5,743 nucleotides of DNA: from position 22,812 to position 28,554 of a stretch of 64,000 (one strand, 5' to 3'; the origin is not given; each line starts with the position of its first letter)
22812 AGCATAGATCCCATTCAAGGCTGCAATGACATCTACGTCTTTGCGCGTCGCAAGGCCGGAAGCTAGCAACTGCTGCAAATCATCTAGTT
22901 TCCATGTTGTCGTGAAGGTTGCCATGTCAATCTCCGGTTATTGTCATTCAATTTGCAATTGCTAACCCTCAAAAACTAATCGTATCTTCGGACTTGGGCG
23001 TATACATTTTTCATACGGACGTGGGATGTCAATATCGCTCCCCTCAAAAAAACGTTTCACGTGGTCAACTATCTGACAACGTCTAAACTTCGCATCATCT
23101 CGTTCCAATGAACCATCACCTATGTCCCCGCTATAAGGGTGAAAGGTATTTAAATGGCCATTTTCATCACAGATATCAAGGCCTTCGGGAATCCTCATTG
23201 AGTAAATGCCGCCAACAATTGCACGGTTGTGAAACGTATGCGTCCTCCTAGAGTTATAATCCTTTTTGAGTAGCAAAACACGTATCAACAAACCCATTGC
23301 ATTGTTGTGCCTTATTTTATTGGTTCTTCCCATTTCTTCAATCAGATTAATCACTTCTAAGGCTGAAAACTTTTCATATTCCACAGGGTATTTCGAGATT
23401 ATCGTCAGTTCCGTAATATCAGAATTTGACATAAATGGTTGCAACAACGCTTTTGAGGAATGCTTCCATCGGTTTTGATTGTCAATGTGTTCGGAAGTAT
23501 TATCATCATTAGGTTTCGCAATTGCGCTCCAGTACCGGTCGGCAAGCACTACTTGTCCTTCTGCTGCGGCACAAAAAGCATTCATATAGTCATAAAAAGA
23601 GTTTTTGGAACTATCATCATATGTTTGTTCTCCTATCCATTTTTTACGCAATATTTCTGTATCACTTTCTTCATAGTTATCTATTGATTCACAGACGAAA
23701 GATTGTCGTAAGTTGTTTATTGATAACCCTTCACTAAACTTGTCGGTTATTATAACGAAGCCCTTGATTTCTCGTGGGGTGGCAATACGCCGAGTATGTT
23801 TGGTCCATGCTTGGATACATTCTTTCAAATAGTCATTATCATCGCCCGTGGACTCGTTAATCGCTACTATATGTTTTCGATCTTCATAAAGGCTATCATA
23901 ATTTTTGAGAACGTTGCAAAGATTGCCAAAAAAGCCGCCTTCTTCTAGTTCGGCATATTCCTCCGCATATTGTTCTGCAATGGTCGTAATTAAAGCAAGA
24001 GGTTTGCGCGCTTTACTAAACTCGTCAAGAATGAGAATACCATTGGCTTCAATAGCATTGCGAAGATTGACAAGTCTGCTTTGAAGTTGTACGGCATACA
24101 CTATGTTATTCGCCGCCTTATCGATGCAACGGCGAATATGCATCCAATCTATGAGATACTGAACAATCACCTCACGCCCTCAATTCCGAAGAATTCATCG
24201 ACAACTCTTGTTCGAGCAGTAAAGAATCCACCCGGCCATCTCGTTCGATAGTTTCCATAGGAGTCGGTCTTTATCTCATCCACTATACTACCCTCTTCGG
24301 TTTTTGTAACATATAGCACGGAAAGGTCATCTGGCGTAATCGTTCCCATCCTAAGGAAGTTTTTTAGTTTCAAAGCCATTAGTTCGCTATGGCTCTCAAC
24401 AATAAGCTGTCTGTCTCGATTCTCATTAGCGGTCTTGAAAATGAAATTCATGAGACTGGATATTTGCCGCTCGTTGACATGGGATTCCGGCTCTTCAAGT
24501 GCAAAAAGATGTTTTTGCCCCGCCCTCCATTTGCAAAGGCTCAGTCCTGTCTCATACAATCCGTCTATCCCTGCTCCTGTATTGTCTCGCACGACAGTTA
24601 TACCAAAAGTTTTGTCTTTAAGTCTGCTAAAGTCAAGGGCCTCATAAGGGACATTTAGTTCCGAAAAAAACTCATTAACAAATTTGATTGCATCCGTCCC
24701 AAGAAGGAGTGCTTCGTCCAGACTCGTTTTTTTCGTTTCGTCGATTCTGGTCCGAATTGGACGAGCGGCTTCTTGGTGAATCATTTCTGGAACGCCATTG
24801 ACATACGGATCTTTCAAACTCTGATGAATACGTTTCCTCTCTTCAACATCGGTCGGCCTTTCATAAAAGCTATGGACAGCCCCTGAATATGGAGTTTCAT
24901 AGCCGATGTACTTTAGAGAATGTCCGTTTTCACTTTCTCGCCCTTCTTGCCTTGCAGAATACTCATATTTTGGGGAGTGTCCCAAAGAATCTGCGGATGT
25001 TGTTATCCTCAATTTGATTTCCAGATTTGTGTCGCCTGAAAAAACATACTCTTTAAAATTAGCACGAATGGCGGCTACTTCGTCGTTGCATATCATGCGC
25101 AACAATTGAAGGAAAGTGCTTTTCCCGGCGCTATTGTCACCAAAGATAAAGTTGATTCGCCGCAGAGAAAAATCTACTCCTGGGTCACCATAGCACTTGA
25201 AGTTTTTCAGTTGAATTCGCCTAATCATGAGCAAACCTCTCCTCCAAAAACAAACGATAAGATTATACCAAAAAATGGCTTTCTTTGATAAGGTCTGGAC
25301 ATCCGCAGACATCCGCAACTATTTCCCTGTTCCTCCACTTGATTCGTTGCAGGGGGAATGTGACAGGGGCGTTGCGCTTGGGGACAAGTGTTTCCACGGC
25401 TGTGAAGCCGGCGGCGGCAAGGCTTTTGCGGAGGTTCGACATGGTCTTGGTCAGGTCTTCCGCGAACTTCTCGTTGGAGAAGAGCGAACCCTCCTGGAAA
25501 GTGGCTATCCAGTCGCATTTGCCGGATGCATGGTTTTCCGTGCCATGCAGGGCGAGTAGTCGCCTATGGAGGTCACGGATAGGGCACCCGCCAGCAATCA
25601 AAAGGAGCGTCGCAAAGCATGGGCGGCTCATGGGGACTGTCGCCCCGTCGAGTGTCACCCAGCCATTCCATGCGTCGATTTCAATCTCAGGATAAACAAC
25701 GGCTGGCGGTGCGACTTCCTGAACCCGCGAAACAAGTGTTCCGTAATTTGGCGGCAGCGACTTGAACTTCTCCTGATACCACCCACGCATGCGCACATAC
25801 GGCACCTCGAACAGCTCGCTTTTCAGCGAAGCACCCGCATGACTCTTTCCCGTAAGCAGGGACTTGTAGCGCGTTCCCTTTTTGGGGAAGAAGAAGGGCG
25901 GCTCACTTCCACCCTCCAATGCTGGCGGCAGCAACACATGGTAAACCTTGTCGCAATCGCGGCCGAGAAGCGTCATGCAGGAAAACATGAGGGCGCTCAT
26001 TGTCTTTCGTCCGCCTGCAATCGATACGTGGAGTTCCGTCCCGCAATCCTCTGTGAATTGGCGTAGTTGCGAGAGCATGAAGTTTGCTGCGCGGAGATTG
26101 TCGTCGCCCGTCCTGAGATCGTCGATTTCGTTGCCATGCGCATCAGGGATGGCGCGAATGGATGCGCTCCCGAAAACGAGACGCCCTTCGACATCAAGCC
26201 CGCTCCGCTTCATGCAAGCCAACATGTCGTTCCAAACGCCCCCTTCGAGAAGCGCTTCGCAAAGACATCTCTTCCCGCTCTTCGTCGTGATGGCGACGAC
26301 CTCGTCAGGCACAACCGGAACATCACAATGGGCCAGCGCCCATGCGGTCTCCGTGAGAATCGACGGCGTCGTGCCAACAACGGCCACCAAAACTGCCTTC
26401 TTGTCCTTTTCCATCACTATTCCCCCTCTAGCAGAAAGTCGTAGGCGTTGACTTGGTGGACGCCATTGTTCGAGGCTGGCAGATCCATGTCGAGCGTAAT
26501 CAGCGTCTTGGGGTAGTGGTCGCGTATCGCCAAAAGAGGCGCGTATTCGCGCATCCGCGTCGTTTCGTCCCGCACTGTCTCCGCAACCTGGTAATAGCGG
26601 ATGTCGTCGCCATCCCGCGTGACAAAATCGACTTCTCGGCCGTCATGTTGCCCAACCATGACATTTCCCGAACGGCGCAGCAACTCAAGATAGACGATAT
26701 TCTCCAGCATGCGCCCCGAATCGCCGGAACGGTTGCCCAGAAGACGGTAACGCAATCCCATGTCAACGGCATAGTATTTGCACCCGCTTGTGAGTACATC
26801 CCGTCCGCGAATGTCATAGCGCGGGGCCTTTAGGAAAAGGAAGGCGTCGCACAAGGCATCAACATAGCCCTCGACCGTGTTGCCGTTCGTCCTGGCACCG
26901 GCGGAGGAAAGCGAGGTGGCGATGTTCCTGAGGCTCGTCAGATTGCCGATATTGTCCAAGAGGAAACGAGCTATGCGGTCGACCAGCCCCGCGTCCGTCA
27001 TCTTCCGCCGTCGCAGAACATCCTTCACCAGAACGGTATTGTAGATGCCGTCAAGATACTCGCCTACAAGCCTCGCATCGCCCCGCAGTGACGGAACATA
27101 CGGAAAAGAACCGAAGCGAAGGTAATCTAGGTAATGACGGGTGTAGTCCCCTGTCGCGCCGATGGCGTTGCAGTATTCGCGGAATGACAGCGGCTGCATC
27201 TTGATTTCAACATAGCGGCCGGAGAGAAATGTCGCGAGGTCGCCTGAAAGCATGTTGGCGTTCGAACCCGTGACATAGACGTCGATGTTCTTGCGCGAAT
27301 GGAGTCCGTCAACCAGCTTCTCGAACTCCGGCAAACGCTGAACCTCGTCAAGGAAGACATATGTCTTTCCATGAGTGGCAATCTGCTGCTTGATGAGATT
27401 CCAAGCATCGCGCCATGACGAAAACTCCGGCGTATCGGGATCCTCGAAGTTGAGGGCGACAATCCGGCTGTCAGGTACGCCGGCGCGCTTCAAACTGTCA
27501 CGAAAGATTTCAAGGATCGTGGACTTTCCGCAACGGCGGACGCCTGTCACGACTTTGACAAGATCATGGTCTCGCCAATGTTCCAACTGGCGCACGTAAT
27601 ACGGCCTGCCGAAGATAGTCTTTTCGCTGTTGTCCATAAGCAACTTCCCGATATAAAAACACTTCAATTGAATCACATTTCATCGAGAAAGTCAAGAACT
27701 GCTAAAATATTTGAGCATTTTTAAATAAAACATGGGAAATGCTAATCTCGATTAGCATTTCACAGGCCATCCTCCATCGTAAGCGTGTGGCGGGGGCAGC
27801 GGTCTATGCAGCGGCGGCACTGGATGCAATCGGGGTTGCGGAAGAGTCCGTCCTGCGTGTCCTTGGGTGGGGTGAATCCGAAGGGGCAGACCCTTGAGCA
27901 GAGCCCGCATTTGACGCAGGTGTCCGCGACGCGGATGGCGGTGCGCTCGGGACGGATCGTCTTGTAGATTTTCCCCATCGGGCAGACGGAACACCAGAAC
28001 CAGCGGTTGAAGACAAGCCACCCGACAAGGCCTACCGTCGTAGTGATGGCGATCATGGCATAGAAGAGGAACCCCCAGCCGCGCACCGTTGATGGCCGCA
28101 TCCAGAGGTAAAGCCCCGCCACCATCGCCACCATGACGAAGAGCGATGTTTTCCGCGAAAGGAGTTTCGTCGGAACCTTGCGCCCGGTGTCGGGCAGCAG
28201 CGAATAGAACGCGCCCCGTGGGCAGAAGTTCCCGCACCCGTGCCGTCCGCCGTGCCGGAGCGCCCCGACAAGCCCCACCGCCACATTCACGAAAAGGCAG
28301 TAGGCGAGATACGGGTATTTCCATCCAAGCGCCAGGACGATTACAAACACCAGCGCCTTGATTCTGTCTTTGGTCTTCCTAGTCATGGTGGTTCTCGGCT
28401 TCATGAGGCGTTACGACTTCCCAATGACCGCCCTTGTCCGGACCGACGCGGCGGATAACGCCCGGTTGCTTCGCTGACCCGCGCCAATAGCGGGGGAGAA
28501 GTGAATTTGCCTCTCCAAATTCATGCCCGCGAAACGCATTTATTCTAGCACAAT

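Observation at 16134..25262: About 9.2-kb low-GC island with five co-directional genes: ABC-ATPase + partner, TPR/cold-shock-domain protein, reverse transcriptase and SF1B helicase; a candidate undescribed RT-based defence system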

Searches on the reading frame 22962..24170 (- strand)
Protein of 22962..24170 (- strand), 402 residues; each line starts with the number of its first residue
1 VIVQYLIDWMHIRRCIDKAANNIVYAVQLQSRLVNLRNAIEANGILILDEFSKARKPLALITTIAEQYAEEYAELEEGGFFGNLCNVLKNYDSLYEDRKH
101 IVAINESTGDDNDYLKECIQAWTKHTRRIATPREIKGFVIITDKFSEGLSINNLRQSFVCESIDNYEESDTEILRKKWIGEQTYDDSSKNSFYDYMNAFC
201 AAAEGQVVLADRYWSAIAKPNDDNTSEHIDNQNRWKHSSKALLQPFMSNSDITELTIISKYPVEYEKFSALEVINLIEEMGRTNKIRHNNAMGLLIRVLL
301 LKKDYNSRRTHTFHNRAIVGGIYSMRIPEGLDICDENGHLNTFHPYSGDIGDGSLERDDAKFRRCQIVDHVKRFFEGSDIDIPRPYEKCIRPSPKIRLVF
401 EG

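Call 4: search_protein_families(library=pfam, proteins=[window:22962-24170:-], max_evalue=0.01)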
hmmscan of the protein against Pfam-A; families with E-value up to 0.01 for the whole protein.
window:22962-24170:- (402 aa): 0 families

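Call 5: search_protein_families(library=padloc, proteins=[window:22962-24170:-], max_evalue=0.01)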
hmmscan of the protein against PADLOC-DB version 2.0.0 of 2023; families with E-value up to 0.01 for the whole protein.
window:22962-24170:- (402 aa): 0 families

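Call 52: find_homologous_proteins(query=window:22962-24170:-, max_evalue=0.001)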
Query window:22962-24170:- (402 aa): 2 proteins with E <= 0.001 among 3970 candidates.
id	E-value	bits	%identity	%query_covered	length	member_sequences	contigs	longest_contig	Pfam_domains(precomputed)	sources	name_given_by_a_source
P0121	2.6e-231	785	85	100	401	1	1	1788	-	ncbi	-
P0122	1.0e-64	237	37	100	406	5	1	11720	-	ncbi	-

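Call 57: search_protein_families(library=ncbifam, proteins=[window:22962-24170:-], max_evalue=0.001)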
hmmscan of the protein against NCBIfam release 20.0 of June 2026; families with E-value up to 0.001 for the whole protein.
window:22962-24170:- (402 aa): 0 families

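Call 59: search_protein_representatives(alignment_id=A6)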
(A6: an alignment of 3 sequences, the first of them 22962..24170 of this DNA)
Query: 3 sequences, 402 profile positions. Proteins with E-value up to 0.001 (for the whole library): 44; up to 1e-10: 23; up to 1e-30: 8. The best 44 are listed.
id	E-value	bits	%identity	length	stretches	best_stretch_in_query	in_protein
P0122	9.9e-200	680.2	-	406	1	1-402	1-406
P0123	4.2e-84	299.4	-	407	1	1-395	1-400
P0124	9.3e-60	219.3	-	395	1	1-401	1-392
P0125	1.1e-57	212.4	-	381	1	1-398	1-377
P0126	4.8e-53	197.2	-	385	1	1-399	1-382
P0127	1.4e-50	189.1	-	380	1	1-398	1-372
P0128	1.2e-49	185.9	-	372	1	1-399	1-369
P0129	1.7e-37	146.0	-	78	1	325-402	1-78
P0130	3.4e-20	89.0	-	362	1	33-341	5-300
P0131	1.2e-17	80.6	-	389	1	1-338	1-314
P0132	1.4e-17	80.4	-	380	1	1-336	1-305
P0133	2.1e-17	79.8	-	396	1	1-357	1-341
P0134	9.3e-17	77.7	-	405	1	1-349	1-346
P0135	2.5e-15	73.0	-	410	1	1-341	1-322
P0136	8.2e-15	71.3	-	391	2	1-101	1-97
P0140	9.0e-13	64.6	-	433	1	1-340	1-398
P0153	4.8e-07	45.7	-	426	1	1-338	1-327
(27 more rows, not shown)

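Call 62: search_protein_families(library=pfam, alignment_id=A7, max_evalue=0.01)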
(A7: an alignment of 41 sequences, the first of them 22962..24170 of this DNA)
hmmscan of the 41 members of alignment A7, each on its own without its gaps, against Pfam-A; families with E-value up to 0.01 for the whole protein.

A. member 1, window:22962-24170:- (402 aa): 0 families

B. families by the number of members that match (of 41 scanned): 1 family
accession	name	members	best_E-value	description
PF02603.21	Hpr_kinase_N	1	0.0024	HPr Serine kinase N terminus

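Call 63: find_encoding_contigs(protein=P0131, flank=8000, max_places=3)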
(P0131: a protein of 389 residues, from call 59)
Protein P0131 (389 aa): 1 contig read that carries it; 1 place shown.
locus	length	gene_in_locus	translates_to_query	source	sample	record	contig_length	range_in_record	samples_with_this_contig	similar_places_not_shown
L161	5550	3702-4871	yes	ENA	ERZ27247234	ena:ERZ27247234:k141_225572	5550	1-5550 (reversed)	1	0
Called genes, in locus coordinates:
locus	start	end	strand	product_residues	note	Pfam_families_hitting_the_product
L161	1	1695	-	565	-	?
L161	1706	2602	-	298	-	PF00126:HTH_1, PF03466:LysR_substrate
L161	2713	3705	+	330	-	PF02463:SMC_N (weak), PF13175:AAA_15, PF13476:AAA_23 (weak), PF13555:AAA_29 (faint), PF13304:AAA_21 (faint), PF12476:DUF3696 (weak)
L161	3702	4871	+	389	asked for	-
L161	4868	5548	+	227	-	?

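Call 64: find_encoding_contigs(protein=P0140, flank=10000, max_places=3)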
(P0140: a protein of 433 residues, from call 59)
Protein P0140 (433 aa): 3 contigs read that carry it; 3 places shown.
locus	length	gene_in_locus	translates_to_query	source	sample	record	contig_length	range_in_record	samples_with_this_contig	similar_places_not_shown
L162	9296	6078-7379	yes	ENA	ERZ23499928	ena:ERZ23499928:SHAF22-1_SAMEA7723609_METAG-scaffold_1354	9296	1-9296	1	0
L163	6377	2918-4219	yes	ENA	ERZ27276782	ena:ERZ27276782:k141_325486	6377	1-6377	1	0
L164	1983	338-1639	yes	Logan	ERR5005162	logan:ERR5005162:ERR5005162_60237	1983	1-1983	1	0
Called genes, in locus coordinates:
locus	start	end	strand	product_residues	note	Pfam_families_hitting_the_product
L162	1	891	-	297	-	?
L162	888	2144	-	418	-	PF01420:Methylase_S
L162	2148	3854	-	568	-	PF12161:HsdM_N, PF02384:N6_Mtase, PF07669:Eco57I (weak)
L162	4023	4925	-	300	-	PF00126:HTH_1, PF03466:LysR_substrate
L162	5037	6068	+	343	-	PF02463:SMC_N (weak), PF13166:AAA_13 (faint), PF13175:AAA_15, PF13476:AAA_23, PF13304:AAA_21 (weak)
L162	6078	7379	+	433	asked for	-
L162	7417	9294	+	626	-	?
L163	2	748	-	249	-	?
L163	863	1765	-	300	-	PF00126:HTH_1, PF03466:LysR_substrate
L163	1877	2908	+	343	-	PF02463:SMC_N (weak), PF13166:AAA_13 (faint), PF13175:AAA_15, PF13476:AAA_23, PF13304:AAA_21 (weak)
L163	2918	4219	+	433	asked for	-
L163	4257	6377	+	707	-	?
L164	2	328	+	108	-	?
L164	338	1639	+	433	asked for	-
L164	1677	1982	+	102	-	?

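Call 65: find_encoding_contigs(protein=P0153, flank=10000, max_places=3)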
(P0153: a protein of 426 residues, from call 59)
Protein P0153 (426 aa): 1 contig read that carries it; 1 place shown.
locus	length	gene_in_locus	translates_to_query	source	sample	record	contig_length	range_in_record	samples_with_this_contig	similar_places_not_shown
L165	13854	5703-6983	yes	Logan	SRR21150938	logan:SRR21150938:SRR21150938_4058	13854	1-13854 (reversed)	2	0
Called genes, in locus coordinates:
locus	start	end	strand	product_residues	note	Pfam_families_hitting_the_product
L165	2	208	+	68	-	?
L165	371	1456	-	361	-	-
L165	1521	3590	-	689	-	PF05970:PIF1, PF09848:SLFN-g3_helicase, PF13245:AAA_19, PF13401:AAA_22 (weak), PF13604:AAA_30, PF01443:Viral_helicase1 (faint), PF13538:UvrD_C_2, PF22721:TBP-TOTE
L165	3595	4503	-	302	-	PF00126:HTH_1 (faint), PF03466:LysR_substrate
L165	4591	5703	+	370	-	PF02463:SMC_N (weak), PF13175:AAA_15, PF13476:AAA_23, PF13304:AAA_21 (faint)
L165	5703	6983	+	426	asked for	-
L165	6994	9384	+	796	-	-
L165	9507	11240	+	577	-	PF00078:RVT_1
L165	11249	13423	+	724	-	PF22860:DUF7017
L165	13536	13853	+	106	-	?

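Call 66: find_encoding_contigs(protein=P0134, flank=10000, max_places=3)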
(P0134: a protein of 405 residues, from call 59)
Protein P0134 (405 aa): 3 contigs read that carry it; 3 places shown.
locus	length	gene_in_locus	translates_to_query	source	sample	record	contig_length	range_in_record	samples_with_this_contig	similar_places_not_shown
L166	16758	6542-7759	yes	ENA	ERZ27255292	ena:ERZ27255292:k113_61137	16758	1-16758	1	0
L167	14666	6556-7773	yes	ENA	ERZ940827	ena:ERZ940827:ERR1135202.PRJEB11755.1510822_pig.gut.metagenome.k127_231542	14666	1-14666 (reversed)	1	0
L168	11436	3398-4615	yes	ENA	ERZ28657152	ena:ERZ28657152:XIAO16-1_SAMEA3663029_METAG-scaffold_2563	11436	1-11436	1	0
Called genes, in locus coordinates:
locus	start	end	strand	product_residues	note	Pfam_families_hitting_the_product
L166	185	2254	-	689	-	PF01637:ATPase_2 (weak), PF05970:PIF1, PF09848:SLFN-g3_helicase, PF13245:AAA_19, PF13401:AAA_22 (weak), PF13604:AAA_30, PF13538:UvrD_C_2, PF22721:TBP-TOTE (weak)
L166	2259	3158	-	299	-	PF00126:HTH_1 (faint), PF03466:LysR_substrate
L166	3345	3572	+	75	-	-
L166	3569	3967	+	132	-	-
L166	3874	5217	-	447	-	PF14236:DruA, PF13808:DDE_Tnp_1_assoc (faint)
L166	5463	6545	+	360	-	PF02463:SMC_N (weak), PF13175:AAA_15, PF13476:AAA_23, PF13304:AAA_21 (weak)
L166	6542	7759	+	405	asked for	-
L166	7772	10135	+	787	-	-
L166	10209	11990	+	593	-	PF00078:RVT_1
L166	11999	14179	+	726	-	PF22860:DUF7017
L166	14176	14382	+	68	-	-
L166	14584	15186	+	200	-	PF00702:Hydrolase, PF12710:HAD (weak)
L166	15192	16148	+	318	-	PF01520:Amidase_3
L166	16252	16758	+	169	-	?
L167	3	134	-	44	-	?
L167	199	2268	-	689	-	PF01637:ATPase_2 (weak), PF05970:PIF1, PF09848:SLFN-g3_helicase, PF13245:AAA_19, PF13401:AAA_22 (weak), PF13604:AAA_30, PF13538:UvrD_C_2, PF22721:TBP-TOTE (weak)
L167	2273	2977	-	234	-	PF03466:LysR_substrate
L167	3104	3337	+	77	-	-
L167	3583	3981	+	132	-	-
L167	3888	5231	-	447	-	PF14236:DruA, PF13808:DDE_Tnp_1_assoc (faint)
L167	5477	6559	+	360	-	PF02463:SMC_N (weak), PF13175:AAA_15, PF13476:AAA_23, PF13304:AAA_21 (weak)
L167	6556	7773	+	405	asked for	-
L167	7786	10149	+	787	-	-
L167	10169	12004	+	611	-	PF00078:RVT_1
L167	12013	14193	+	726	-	PF22860:DUF7017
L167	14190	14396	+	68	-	-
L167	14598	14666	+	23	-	?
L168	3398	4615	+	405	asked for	-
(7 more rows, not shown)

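Call 67: predict_structure(alignment_id=A7)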
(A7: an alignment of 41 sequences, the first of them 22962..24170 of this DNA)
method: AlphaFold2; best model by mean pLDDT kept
length: 402 residues; sequences in the alignment: 41
mean_pLDDT: 90.4   pTM: 0.89
mean pLDDT of the five models: 90.4, 90.2, 89.5, 89.5, 89.0
residues with pLDDT >= 90: 285; 70-90: 98; 50-70: 19; < 50: 0
segments of 3 or more residues with pLDDT < 50: none
pLDDT, mean of each block of 10 residues (from residue 1): 94 93 93 98 96 93 93 84 95 95 81 86 91 85 76 80 96 95 96 95 96 92 85 95 94 96 88 95 71 91 87 84 91 96 93 85 91 89 94 92 78
secondary structure, 60 per line:
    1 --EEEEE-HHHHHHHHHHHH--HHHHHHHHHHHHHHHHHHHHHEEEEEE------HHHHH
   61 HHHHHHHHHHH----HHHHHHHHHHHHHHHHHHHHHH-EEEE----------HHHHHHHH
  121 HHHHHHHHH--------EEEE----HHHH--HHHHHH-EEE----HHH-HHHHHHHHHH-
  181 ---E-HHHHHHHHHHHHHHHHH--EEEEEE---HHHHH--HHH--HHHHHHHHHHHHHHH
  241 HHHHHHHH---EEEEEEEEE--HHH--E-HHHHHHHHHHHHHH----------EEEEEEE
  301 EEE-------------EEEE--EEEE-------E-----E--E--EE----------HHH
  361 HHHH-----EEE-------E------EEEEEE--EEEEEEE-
elements in order: E3-7 H9-20 H23-43 E44-49 H56-71 H76-97 E99-102 H113-129 E138-141 H146-149 H152-157 E159-161 H170-179 H186-202 E205-210 H214-218 H226-248 E252-260 H270-283 E294-303 E317-320 E323-326 H358-364 E370-372 E387-392 E395-401

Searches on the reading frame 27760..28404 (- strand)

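Call 19: search_protein_families(library=pfam, proteins=[window:27760-28404:-], max_evalue=0.001)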
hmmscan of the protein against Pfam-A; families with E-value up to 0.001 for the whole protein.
window:27760-28404:- (214 aa): 10 families
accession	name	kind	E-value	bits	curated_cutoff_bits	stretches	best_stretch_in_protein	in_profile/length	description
PF12838.12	Fer4_7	-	1.6e-08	35.3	27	1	139-176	10-51/52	4Fe-4S dicluster domain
PF00037.32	Fer4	-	1.6e-08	34.4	21.1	1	160-176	5-21/24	4Fe-4S binding domain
PF13187.11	Fer4_9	-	1.7e-08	34.8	27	1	163-206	2-50/52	4Fe-4S dicluster domain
PF13237.11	Fer4_10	-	3.5e-08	33.7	25.5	1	157-204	3-53/53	4Fe-4S dicluster domain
PF13484.11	Fer4_16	-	1.2e-05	26.5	30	0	193-211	2-20/66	4Fe-4S double cluster binding domain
PF13746.11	Fer4_18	-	2e-05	25.2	27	1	156-204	54-96/114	4Fe-4S dicluster domain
PF13534.11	Fer4_17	-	2.4e-05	25.2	22.2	0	145-176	28-59/61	4Fe-4S dicluster domain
PF12801.12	Fer4_5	-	0.0001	22.6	22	0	117-147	5-34/48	4Fe-4S binding domain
PF14697.11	Fer4_21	-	0.00027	21.5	35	0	150-175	28-53/59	4Fe-4S dicluster domain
PF12837.12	Fer4_6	-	0.00081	19.7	25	1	160-176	6-22/24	4Fe-4S binding domain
